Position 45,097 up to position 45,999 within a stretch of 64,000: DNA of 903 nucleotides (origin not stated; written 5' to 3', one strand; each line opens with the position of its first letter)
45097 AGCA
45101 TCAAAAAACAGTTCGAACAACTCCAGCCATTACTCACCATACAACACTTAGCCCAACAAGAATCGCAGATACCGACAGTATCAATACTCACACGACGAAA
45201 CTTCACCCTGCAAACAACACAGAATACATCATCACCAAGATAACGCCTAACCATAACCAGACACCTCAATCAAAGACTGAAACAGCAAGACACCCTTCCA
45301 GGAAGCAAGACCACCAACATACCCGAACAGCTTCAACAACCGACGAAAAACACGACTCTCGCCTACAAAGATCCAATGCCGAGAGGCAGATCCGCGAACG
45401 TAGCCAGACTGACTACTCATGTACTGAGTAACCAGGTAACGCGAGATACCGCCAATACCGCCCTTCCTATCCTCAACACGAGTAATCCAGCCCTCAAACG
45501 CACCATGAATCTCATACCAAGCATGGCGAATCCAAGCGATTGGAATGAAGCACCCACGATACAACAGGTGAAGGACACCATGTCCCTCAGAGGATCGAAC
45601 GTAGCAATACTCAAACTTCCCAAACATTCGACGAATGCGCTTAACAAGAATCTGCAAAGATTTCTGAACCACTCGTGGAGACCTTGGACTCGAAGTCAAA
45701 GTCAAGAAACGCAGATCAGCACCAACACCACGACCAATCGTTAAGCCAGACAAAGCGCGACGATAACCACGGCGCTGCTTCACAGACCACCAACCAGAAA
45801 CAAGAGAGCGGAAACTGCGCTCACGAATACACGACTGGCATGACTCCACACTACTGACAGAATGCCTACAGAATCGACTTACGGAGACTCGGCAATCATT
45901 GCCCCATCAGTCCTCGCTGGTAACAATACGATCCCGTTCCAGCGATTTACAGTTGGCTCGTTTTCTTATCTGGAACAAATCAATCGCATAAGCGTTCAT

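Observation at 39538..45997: About 6.5-kb compositionally distinct island beginning at the trmI stop: frameshifted tyrosine integrase, HNH nuclease and a set of small membrane/zinc-ribbon ORFs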

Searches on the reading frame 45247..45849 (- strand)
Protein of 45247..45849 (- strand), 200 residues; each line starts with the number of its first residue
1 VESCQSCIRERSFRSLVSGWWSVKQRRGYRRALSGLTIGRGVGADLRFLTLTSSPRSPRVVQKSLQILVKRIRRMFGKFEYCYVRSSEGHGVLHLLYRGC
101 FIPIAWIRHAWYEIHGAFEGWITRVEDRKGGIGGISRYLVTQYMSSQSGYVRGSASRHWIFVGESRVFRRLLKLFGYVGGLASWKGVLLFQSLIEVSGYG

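Call 6: search_protein_families(library=pfam, max_evalue=1, proteins=[window:45247-45849:-])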
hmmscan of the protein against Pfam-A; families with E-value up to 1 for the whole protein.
window:45247-45849:- (200 aa): 1 family
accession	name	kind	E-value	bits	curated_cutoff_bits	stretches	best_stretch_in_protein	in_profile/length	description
PF23343.2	REP_ORF2-G2P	-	0.12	13.1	27.8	1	47-110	2-73/99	Replication-associated protein ORF2/G2P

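Call 7: search_protein_families(library=phrogs, max_evalue=1, proteins=[window:45247-45849:-])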
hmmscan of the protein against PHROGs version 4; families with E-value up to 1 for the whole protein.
window:45247-45849:- (200 aa): 1 family
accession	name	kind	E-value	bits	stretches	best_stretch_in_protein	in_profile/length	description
phrog_3419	-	DNA, RNA and nucleotide metabolism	0.047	14.2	1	47-145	106-206/289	rolling circle DNA replication initiation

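Call 8: find_homologous_proteins(query=window:45247-45849:-, max_evalue=0.01)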
Query window:45247-45849:- (200 aa): 15 proteins with E <= 0.01 among 163 candidates.
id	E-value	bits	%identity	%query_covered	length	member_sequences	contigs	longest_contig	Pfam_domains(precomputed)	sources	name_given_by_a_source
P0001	8.5e-128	442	100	100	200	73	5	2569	-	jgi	-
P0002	1.8e-103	363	94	89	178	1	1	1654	-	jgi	-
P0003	3.7e-97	342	79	99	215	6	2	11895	-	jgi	jgi:hypothetical protein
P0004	3.8e-87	309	85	84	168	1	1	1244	-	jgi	jgi:hypothetical protein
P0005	1.1e-84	301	82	84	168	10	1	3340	-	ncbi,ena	-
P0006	8.9e-73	262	75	82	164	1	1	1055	-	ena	-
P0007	1.4e-67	245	77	73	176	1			-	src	-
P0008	1.5e-63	232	89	58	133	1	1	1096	-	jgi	jgi:hypothetical protein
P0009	5.5e-63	230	66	83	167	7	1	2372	-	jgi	jgi:hypothetical protein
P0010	8.2e-61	223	73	72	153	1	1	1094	-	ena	-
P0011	4.0e-48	182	47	97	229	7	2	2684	-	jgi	jgi:hypothetical protein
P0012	1.4e-42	164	93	43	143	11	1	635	-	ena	-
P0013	3.5e-42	163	89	41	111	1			-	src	-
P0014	4.5e-29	120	50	77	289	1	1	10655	-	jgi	jgi:hypothetical protein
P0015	8.6e-17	80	39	78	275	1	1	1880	PF23343.3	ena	-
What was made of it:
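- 45247..45849 (-): Rolling-circle replication initiator (Rep, 200 aa), intact. It has 15 close homologues (call 8).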

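Call 10: find_encoding_contigs(protein=P0003, flank=10000, max_places=6)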
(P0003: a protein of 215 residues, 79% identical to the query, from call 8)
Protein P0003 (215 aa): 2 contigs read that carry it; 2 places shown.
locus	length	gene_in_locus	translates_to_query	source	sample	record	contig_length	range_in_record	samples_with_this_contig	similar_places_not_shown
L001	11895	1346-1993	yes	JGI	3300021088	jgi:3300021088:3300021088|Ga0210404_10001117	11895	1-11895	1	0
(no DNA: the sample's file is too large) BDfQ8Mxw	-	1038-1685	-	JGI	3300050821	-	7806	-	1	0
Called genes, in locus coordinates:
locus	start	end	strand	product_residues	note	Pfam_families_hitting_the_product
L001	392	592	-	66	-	-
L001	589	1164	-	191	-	PF13238:AAA_18, PF13671:AAA_33 (faint), PF13207:AAA_17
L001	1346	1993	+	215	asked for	-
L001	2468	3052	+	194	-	-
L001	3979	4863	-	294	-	PF20247:DUF6602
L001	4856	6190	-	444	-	PF00589:Phage_integrase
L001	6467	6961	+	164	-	PF02834:LigT_PEase, PF10469:AKAP7_NLS, PF13563:2_5_RNA_ligase2, PF02834:LigT_PEase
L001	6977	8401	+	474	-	PF18144:SMODS (weak), PF01909:NTP_transf_2 (weak), PF09249:tRNA_NucTransf2, PF21133:CAA_C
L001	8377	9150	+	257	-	-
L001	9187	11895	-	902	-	?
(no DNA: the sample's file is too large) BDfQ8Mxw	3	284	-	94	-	?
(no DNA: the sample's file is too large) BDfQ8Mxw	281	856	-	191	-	PF13238:AAA_18, PF13671:AAA_33 (faint), PF13207:AAA_17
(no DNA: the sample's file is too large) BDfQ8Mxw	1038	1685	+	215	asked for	-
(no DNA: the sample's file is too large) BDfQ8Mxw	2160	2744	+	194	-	-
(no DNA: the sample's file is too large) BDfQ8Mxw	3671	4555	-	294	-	PF20247:DUF6602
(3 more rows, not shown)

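Call 11: find_encoding_contigs(protein=P0014, flank=10000, max_places=6)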
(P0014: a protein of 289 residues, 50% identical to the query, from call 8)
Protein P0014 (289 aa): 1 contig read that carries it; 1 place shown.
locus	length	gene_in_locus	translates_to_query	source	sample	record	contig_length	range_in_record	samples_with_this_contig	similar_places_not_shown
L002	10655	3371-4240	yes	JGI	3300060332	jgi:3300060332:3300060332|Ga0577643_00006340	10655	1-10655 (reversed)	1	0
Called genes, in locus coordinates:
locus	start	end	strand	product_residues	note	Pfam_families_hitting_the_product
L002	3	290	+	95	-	?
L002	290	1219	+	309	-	PF23023:Anti-Pycsar_Apyc1, PF00753:Lactamase_B, PF12706:Lactamase_B_2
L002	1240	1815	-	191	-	PF12766:Pyridox_oxase_2, PF01243:PNPOx_N, PF10590:PNP_phzG_C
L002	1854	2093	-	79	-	-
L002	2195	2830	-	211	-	PF13207:AAA_17, PF13238:AAA_18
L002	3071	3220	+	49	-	-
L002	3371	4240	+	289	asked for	-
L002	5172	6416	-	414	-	-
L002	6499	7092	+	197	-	PF02834:LigT_PEase, PF10469:AKAP7_NLS, PF13563:2_5_RNA_ligase2, PF02834:LigT_PEase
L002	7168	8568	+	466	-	PF18144:SMODS (faint), PF01909:NTP_transf_2 (weak), PF09249:tRNA_NucTransf2, PF21133:CAA_C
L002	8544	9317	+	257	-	-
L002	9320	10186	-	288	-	PF01061:ABC2_membrane (weak)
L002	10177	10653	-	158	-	PF12698:ABC2_membrane_3 (weak)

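Call 15: search_protein_families(library=pfam, alignment_id=A1, max_evalue=1)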
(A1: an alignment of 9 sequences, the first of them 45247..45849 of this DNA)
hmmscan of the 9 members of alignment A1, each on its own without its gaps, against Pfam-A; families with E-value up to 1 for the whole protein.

A. member 1, window:45247-45849:- (200 aa): 1 family
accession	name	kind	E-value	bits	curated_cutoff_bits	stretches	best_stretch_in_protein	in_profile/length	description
PF23343.2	REP_ORF2-G2P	-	0.12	13.1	27.8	1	47-110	2-73/99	Replication-associated protein ORF2/G2P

B. families by the number of members that match (of 9 scanned): 1 family
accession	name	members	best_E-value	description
PF23343.2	REP_ORF2-G2P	5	2e-05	Replication-associated protein ORF2/G2P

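Call 19: predict_structure(alignment_id=A1)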
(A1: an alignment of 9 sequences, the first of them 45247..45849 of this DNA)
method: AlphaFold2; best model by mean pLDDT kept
length: 200 residues; sequences in the alignment: 9
mean_pLDDT: 57.8   pTM: 0.48
mean pLDDT of the five models: 57.8, 54.7, 50.5, 49.5, 49.1
residues with pLDDT >= 90: 15; 70-90: 48; 50-70: 57; < 50: 80
segments of 3 or more residues with pLDDT < 50: 1-21, 32-44, 127-164, 197-200
pLDDT, mean of each block of 10 residues (from residue 1): 33 32 52 45 60 75 88 87 59 73 86 82 55 43 37 33 49 58 61 47
secondary structure, 60 per line:
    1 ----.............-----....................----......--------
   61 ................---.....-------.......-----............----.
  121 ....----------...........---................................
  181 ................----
elements in order: H5-17 H23-42 E47-52 H61-76 E80-84 E92-98 H104-115 E120-124 H135-145 H149-196

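Call 23: search_protein_representatives(alignment_id=A1)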
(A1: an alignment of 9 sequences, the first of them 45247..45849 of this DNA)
Query: 9 sequences, 220 profile positions. Proteins with E-value up to 0.001 (for the whole library): 2255; up to 1e-10: 1049; up to 1e-30: 214. The best 150 are listed.
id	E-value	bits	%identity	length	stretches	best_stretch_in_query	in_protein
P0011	2.1e-87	308.7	-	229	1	12-217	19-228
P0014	1.2e-81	289.9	-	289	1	9-218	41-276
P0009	1.3e-78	279.9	-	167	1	56-219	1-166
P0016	1.4e-66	240.6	-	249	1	29-213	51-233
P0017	8.8e-64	231.5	-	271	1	18-216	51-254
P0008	5.9e-62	225.5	-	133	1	19-140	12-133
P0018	1.1e-52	195.2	-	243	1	23-215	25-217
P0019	1.9e-52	194.4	-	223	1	36-206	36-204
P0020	6.1e-51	189.5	-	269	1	31-197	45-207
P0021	6.2e-51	189.5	-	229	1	42-214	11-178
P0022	4.4e-50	186.7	-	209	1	41-210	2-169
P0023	3.0e-49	184.0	-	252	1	36-218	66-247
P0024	8.1e-49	182.5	-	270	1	31-201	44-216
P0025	3.7e-48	180.4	-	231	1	23-212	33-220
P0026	1.1e-47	178.8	-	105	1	95-197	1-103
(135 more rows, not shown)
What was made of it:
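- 45247..45849 (-): The profile search finds 2255 family representatives (call 23).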

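Call 25: fold_search(model_id=the predicted structure, library=pdb)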
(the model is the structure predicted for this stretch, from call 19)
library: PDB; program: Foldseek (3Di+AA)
matches with E <= 10: 1101; with E <= 0.001: 0
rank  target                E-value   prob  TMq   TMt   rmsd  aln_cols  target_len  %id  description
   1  5o5j_F                8.2e-03  0.99  0.27  0.47   5.6        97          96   13  Structure of the 30S small ribosomal subunit from Mycobacterium smegmatis (released 2017-07-12)
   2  3dc2_A                1.5e-02  0.99  0.27  0.12   4.5        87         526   13  Crystal structure of serine bound D-3-phosphoglycerate dehydrogenase from Mycobacterium tuberculosis (released 2008-07-22)
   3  1vmb                  1.5e-02  0.98  0.26  0.43   5.2        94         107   13  Crystal structure of 30S ribosomal protein S6 (TM0603) from Thermotoga maritima at 1.70 A resolution (released 2004-10-05)
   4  2x3g                  1.6e-02  1.00  0.41  0.64   3.9       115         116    8  Crystal Structure of the hypothetical protein ORF119 from Sulfolobus islandicus rod-shaped virus 1 (released 2010-07-21)
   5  2bj3_B                2.0e-02  0.82  0.25  0.33  13.1       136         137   18  NIKR-apo (released 2005-04-08)
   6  4za1_B                2.4e-02  0.72  0.23  0.37   6.5        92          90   17  Crystal Structure of NosA Involved in Nosiheptide Biosynthesis (released 2015-08-19)
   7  2wvd_B                2.6e-02  0.92  0.29  0.40  11.5       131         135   12  Structural and mechanistic insights into Helicobacter pylori NikR function (released 2010-01-19)
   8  4ozl                  3.4e-02  0.85  0.24  0.39   6.9        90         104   13  GlnK2 from Haloferax mediterranei complexed with AMP (released 2014-07-02)
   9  3dc2_B                3.9e-02  0.98  0.28  0.12   3.9        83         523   17  Crystal structure of serine bound D-3-phosphoglycerate dehydrogenase from Mycobacterium tuberculosis (released 2008-07-22)
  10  1ygy_A                3.9e-02  0.96  0.27  0.12   4.5        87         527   13  Crystal Structure of D-3-Phosphoglycerate dehydrogenase From Mycobacterium tuberculosis (released 2005-01-25)
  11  6z1p_Bg               4.1e-02  0.95  0.28  0.39   8.4       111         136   13  Structure of the mitochondrial ribosome from Tetrahymena thermophila (released 2020-06-24)
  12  8csr_E                4.4e-02  0.75  0.23  0.37   7.9       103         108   12  Human mitochondrial small subunit assembly intermediate (State C) (released 2022-12-14)
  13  3bku_C                4.7e-02  0.77  0.24  0.43   6.0        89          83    7  Apo C-terminal Domain of NikR (released 2008-02-19)
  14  3opk_B                4.7e-02  0.77  0.26  0.39   7.5       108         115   12  Crystal structure of divalent-cation tolerance protein CutA from Salmonella enterica subsp. enterica serovar Typhimuri (released 2010-10-06)
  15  4v47_BF               5.2e-02  0.94  0.28  0.50   4.8        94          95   11  Real space refined coordinates of the 30S and 50S subunits fitted into the low resolution cryo-EM map of the EF-G.GTP (released 2014-07-09)
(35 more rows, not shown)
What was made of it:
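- Tried and rejected: The first AlphaFold2 model, built from 9 sequences, was poor (pLDDT 58) and its fold search was uninformative (calls 19, 25).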

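Call 28: find_related_loci(query=A1, collection=viral_contigs, flank=10000)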
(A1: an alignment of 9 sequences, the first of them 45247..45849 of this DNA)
Query A1 (200 aa) in viral_contigs; peptide patterns used: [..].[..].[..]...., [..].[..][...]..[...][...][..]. (x = any residue, [..] = any of these).
44 stretches matched a pattern, but none encodes a relative of the query by tblastn (E <= 1e-3).

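Call 30: find_related_loci(query=A1, collection=metagenome_contigs, flank=10000)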
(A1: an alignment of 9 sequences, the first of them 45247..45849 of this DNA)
Query A1 (200 aa) in metagenome_contigs; peptide patterns used: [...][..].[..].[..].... (x = any residue, [..] = any of these).
137 stretches matched a pattern; 71 encode a relative of the query (tblastn E <= 1e-3); 71 distinct loci.
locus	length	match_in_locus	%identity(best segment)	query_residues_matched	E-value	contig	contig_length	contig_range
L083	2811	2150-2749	98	1-200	3e-131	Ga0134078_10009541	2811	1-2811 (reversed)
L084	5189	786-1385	92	1-200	9e-121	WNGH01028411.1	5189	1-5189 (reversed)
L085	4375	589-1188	93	1-200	2e-120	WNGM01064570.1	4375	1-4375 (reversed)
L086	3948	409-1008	93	1-200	5e-121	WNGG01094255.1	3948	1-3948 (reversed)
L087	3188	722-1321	93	1-200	1e-122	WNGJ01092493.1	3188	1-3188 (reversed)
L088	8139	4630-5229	92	1-200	1e-118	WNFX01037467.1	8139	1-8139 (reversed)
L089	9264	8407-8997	93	4-200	8e-118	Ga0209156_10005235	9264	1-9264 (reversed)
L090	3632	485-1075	91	4-200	2e-118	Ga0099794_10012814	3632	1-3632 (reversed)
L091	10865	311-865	92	16-200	5e-111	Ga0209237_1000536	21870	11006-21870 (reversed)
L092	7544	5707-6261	92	16-200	5e-111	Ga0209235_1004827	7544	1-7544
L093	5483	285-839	92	16-200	4e-111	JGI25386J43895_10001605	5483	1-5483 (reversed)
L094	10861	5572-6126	92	16-200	5e-111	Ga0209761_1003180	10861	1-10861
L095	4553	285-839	92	16-200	1e-111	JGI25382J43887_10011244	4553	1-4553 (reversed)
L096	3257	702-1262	87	1-200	5e-110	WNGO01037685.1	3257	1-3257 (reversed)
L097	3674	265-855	83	4-200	3e-106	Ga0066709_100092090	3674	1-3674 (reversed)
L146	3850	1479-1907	36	24-169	5e-13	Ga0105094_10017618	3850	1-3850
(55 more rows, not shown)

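Call 36: search_protein_families(library=pfam, alignment_id=A3, max_evalue=0.01)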
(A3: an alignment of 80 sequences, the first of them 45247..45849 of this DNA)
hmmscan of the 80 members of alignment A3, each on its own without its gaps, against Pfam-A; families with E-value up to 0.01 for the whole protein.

A. member 1, window:45247-45849:- (200 aa): 0 families

B. families by the number of members that match (of 80 scanned): 6 families
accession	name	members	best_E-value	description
PF23343.2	REP_ORF2-G2P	35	8.3e-19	Replication-associated protein ORF2/G2P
PF20199.4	RepSA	5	0.00018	Replication initiator protein, pSAM2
PF11726.14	YagK_YfjJ_C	1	0.0052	YagK/YfjJ C-terminal domain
PF05840.19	Phage_GPA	1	0.0059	Bacteriophage replication gene A protein (GPA)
PF06194.16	Phage_Orf51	1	0.0078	Phage Conserved Open Reading Frame 51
PF14214.11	Helitron_like_N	1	0.0088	Helitron helicase-like domain at N-terminus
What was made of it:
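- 45247..45849 (-): 35 of 80 members match PF23343, best E = 8e-19 (call 36).
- Closest known: pC194 / phiX174-gpA / Microviridae-type HUH initiators and their CTTGATA origins. Different: No significant sequence match to Rep_1 or Phage_GPA was found beyond one weak hit (call 36).
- Closest known: pSAM2 of Streptomyces. Same: Five family members weakly match Pfam RepSA (call 36).
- One family member weakly matches Helitron_like_N (call 36).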

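Call 37: search_solved_structures(query=A3, max_evalue=10, show_alignments=2)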
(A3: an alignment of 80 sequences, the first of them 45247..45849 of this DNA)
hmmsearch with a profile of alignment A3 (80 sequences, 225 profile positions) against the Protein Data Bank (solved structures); distinct sequences matched with E-value up to 10: 0.
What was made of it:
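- Tried and rejected: The Rep profile against PDB sequences gave no hit (call 37).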

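Call 67: search_protein_families(library=pfam, max_evalue=0.1, proteins=[L001:4856-6190:-, L002:5172-6416:-])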
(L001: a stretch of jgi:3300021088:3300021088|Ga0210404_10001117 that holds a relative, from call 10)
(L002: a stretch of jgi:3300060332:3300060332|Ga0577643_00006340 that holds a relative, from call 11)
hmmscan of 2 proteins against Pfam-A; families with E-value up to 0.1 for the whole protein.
L001:4856-6190:- (444 aa): 6 families
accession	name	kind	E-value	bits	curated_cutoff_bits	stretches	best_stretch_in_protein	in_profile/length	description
PF00589.27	Phage_integrase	-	8.9e-13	48.8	27.1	1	122-284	4-166/172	Phage integrase family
PF08702.15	Fib_alpha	-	0.0014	19.2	29.9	0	317-342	102-127/143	Fibrinogen alpha/beta chain family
PF04065.20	Not3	-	0.038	13.8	25.8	0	277-341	121-187/231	Not1 N-terminal domain, CCR4-Not complex component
PF16525.10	MHB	-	0.046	14.3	27.4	1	390-415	39-64/77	Haemophore, haem-binding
PF05791.16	Bacillus_HBL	-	0.049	13.9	29.1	0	303-342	130-169/177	Bacillus haemolytic enterotoxin (HBL)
PF04399.18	Glutaredoxin2_C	-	0.083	13.2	32.8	0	283-347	17-81/130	Glutaredoxin 2, C terminal domain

L002:5172-6416:- (414 aa): 6 families
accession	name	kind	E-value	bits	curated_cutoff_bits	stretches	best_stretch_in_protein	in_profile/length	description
PF00589.27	Phage_integrase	-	7.1e-05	23.1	27.1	1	117-253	4-140/172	Phage integrase family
PF14712.11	Snapin_Pallidin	-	0.012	16.5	29.6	1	307-340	20-57/89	Snapin/Pallidin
PF12761.13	End3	-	0.035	14.7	25.2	1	298-346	60-106/115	Actin cytoskeleton-regulatory complex protein END3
PF08702.15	Fib_alpha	-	0.046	14.4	29.9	0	28-113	17-99/143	Fibrinogen alpha/beta chain family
PF04399.18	Glutaredoxin2_C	-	0.047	14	32.8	0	279-351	16-88/130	Glutaredoxin 2, C terminal domain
PF24627.1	PUMA_CC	-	0.09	13.2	30.1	0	303-340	11-48/74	PUMA coiled-coil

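Call 68: search_protein_families(library=ncbifam, max_evalue=0.1, proteins=[window:45247-45849:-])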
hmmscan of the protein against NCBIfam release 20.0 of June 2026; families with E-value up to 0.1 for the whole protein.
window:45247-45849:- (200 aa): 0 families

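Call 73: list_cluster_members(proteins=[P0005, P0015, P0016, P0017, P0018, P0019, P0020, P0021, P0022, P0023])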
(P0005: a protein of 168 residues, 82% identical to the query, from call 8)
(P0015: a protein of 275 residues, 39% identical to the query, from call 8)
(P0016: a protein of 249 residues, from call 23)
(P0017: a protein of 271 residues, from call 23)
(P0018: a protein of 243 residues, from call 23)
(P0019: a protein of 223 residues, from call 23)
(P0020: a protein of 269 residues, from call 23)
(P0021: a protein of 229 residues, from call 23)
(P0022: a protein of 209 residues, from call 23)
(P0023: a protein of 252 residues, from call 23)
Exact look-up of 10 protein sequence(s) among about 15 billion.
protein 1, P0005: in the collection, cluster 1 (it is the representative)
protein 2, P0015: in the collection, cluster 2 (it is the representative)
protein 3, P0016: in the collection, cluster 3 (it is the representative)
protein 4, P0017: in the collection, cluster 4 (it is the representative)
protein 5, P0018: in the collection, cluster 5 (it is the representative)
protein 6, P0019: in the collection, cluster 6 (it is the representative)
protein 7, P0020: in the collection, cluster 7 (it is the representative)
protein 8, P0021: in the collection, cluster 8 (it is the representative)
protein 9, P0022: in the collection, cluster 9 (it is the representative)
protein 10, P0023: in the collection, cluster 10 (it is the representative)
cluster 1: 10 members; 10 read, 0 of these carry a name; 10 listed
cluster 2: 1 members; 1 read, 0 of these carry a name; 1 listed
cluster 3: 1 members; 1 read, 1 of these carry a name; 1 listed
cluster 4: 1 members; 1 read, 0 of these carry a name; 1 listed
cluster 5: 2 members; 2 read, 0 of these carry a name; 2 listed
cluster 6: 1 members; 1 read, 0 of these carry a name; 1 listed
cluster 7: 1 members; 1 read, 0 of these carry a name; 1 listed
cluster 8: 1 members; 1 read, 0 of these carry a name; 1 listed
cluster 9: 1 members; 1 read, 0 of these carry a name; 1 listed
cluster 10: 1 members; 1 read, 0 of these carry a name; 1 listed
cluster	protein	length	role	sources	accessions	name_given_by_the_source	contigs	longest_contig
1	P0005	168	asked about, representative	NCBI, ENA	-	-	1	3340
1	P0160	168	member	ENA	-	-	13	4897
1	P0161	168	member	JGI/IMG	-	-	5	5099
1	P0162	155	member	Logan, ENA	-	-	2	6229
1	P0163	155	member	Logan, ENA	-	-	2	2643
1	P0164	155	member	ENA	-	-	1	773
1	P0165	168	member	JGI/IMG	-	-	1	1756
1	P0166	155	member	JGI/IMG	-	-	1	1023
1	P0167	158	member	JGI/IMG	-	-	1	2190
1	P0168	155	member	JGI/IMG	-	-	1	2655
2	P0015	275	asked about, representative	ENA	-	-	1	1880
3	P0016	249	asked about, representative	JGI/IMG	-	hypothetical protein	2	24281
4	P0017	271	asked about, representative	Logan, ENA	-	-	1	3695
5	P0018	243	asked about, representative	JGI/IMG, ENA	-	-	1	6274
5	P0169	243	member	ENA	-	-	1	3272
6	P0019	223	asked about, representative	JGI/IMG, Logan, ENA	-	-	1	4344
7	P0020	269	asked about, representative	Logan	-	-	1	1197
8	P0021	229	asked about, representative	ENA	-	-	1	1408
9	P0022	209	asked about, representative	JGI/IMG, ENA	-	-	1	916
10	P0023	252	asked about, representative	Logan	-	-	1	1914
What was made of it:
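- Tried and rejected: Cluster look-ups gave no source annotation for Rep relatives (call 73).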

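Call 76: search_dna_similar(query=window:45247-45849:-, collection=plasmids, mode=protein, max_evalue=0.01, max_rows=15)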
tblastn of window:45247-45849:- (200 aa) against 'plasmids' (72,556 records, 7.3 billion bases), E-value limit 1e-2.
Records with a match: 2; places in all: 2; records where one place covers at least 80% of the query: 0.
Best place of each record, by identity: <60% 2.
By first word of the organism name: Thermotoga 2.
By predicted mobility (MOB-suite, as given by PLSDB): non-mobilizable 2.
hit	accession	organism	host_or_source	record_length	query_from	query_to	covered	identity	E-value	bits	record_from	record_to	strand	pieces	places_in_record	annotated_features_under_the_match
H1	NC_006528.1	Thermotoga petrophila RKU-1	-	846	24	177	77%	38.5%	1e-21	96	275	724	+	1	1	Rep protein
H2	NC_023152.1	Thermotoga sp. RQ7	-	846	24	177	77%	38.5%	1e-21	96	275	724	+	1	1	Rep protein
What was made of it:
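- On HUH-superfamily rolling-circle initiator (PF23343 REP_ORF2-G2P clade): 35 of 80 aligned family members match, best E = 8e-19 (call 36), and the protein matches pRKU1 Rep at E = 1e-21 (call 76).
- Checked: The 'FLTLT' ORF is a real Rep (calls 8, 36, 76).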

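Call 77: search_dna_similar(query=window:45247-45849:-, collection=phages, mode=protein, max_evalue=0.01, max_rows=15)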
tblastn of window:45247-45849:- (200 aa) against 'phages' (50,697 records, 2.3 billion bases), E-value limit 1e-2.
No match.
